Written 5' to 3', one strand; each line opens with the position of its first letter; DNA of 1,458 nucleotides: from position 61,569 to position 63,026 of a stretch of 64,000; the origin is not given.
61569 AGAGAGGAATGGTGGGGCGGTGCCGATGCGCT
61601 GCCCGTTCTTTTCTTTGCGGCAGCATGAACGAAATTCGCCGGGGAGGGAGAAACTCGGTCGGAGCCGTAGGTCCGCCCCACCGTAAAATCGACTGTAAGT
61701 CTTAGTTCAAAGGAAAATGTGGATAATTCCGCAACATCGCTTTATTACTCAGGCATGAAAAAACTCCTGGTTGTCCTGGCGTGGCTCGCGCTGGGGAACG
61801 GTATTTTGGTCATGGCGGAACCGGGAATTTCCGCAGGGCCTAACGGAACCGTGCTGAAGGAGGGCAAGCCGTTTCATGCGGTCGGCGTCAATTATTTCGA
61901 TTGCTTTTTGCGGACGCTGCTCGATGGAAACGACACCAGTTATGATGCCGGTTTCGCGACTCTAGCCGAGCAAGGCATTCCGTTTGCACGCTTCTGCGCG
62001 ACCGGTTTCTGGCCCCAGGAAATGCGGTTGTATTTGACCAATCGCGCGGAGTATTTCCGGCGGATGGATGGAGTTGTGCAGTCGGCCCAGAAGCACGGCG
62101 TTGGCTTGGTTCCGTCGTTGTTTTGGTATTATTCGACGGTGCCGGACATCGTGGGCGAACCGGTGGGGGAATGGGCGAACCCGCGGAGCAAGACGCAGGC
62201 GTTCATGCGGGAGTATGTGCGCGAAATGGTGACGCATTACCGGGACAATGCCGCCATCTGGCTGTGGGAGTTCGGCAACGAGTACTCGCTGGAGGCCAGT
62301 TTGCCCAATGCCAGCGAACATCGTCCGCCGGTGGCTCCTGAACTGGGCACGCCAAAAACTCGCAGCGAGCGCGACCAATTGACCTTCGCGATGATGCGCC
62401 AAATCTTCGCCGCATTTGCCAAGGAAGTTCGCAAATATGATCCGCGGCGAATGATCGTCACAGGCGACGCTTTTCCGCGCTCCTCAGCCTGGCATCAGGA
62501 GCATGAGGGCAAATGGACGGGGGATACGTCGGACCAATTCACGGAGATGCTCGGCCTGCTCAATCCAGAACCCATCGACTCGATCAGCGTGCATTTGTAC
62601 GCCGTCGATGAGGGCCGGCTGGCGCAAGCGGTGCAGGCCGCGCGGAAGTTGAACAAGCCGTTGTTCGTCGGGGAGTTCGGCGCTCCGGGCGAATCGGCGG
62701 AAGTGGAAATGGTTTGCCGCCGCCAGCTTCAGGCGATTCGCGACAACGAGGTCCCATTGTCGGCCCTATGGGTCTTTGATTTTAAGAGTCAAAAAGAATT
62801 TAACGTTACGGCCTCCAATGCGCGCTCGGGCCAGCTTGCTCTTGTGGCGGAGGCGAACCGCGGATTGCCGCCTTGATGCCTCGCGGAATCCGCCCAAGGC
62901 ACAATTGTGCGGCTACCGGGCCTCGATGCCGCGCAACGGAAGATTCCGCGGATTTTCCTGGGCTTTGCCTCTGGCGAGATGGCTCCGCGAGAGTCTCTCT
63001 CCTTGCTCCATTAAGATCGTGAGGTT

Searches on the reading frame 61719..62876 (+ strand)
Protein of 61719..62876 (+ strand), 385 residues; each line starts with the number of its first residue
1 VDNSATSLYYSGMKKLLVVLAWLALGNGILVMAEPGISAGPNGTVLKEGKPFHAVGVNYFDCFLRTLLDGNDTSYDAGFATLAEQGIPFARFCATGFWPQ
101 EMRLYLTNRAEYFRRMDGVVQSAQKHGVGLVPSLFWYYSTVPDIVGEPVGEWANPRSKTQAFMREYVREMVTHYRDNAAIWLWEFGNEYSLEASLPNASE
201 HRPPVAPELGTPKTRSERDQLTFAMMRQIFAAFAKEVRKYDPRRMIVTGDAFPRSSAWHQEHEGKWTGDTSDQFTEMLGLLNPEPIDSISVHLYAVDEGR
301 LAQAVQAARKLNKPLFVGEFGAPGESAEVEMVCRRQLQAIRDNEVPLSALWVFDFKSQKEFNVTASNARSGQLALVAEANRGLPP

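Call 3: search_protein_families(library=pfam, proteins=[window:61719-62876:+])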
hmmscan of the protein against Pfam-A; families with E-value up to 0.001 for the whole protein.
window:61719-62876:+ (385 aa): 3 families
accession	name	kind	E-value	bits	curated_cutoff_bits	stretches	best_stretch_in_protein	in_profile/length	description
PF00150.24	Cellulase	-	1.3e-10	41.7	23.5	1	48-345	4-261/272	Cellulase (glycosyl hydrolase family 5)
PF13204.13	Apiosidase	-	1.2e-06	28.8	26.5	1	110-262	81-197/320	Apiosidase-like, catalytic domain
PF11790.14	Glyco_hydro_cc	-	0.00075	19.6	21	0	285-327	135-183/237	Glycosyl hydrolase catalytic core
